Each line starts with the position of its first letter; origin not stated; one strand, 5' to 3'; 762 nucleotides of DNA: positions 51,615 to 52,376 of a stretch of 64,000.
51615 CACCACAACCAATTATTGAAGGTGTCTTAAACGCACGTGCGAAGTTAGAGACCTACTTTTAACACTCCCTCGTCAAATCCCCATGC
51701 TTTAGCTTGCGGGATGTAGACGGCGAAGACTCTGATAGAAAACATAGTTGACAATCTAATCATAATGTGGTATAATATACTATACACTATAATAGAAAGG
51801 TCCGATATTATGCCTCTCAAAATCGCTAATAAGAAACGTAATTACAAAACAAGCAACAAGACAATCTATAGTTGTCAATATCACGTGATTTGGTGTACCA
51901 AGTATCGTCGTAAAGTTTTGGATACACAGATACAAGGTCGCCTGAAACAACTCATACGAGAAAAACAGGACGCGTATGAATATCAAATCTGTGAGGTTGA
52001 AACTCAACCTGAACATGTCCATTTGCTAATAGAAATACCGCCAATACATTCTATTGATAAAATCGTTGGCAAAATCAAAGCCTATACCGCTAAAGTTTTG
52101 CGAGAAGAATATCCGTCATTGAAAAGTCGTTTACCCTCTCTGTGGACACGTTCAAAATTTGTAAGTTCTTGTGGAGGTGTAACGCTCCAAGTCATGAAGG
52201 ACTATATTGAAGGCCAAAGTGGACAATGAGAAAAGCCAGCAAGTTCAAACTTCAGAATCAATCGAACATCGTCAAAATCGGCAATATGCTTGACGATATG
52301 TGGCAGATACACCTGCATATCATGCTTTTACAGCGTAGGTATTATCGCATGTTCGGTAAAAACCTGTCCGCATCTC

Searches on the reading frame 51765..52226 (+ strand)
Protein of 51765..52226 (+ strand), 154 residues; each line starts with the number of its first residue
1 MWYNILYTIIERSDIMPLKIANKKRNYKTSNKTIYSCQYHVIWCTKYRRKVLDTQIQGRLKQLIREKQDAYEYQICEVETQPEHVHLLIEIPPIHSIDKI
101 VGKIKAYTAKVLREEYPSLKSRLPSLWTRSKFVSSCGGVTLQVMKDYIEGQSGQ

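Call 18: search_protein_families(library=ncbifam, proteins=[window:51765-52226:+], max_evalue=0.001)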
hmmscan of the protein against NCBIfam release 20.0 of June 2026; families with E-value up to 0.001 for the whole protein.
window:51765-52226:+ (154 aa): 2 families
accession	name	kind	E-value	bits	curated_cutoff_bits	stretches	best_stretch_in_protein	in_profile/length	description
NF033573.1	transpos_IS200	equivalog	3.8e-40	137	55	1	27-149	1-125/126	IS200/IS605 family transposase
NF047646.1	REP_Tyr_transpos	equivalog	1e-06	28.7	80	1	39-129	12-107/146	REP-associated tyrosine transposase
